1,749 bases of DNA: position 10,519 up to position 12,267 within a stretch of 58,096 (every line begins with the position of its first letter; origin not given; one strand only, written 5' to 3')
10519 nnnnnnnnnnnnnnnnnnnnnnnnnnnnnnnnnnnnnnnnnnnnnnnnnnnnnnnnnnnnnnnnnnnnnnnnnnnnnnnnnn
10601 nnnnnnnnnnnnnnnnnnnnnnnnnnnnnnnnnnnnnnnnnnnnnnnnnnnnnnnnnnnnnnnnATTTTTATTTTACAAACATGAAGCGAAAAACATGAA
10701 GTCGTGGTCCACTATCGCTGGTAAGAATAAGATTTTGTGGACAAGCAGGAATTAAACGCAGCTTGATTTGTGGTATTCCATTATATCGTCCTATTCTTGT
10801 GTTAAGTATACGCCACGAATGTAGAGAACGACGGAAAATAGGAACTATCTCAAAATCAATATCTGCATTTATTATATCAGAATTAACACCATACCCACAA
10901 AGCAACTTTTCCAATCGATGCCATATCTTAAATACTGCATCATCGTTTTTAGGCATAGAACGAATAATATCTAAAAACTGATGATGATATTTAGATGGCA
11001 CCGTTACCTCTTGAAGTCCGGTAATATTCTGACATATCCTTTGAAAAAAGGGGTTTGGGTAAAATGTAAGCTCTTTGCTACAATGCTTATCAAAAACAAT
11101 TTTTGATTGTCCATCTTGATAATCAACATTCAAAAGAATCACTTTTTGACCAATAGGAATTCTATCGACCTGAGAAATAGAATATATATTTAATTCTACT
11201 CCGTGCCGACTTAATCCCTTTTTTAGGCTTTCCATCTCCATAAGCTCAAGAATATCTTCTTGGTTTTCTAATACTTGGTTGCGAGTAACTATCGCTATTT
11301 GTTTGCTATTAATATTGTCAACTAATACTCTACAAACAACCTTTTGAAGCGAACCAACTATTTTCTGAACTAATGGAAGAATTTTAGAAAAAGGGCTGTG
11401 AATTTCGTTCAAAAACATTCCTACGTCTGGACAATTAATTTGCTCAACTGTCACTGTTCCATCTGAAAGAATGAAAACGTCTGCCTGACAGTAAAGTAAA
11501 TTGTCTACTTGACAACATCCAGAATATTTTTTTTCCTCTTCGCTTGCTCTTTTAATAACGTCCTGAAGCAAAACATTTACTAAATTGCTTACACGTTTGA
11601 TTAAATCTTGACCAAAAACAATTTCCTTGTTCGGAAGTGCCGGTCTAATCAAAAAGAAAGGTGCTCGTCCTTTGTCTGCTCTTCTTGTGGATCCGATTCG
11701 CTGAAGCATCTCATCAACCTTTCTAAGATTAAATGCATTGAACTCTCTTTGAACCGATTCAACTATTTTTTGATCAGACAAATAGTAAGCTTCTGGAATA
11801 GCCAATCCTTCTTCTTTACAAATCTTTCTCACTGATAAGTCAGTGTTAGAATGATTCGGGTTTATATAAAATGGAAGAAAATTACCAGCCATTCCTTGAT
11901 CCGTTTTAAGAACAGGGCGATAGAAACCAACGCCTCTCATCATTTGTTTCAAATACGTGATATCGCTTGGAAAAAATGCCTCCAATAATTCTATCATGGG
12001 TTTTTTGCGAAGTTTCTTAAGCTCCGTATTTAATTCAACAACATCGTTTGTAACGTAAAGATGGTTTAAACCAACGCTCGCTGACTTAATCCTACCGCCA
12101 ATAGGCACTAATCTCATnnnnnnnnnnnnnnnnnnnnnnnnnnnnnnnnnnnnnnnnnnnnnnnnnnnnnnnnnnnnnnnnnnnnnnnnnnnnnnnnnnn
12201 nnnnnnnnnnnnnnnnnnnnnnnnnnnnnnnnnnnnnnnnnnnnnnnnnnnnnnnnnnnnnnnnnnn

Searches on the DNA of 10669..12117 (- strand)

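Call 71: search_rna_families(sources=[L085, L088, L087], threshold=evalue, max_evalue=0.01, show_alignments=3)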
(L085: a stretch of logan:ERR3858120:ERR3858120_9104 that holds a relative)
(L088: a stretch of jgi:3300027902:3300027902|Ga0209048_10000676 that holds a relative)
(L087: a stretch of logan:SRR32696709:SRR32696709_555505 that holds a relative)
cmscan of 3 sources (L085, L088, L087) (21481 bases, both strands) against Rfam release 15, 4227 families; matches with E-value up to 0.01: 1.
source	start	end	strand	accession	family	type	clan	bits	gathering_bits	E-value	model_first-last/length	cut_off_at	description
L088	2745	2960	+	RF00230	T-box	Cis-reg; leader;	-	28.4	93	0.0069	1-219/219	no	T-box leader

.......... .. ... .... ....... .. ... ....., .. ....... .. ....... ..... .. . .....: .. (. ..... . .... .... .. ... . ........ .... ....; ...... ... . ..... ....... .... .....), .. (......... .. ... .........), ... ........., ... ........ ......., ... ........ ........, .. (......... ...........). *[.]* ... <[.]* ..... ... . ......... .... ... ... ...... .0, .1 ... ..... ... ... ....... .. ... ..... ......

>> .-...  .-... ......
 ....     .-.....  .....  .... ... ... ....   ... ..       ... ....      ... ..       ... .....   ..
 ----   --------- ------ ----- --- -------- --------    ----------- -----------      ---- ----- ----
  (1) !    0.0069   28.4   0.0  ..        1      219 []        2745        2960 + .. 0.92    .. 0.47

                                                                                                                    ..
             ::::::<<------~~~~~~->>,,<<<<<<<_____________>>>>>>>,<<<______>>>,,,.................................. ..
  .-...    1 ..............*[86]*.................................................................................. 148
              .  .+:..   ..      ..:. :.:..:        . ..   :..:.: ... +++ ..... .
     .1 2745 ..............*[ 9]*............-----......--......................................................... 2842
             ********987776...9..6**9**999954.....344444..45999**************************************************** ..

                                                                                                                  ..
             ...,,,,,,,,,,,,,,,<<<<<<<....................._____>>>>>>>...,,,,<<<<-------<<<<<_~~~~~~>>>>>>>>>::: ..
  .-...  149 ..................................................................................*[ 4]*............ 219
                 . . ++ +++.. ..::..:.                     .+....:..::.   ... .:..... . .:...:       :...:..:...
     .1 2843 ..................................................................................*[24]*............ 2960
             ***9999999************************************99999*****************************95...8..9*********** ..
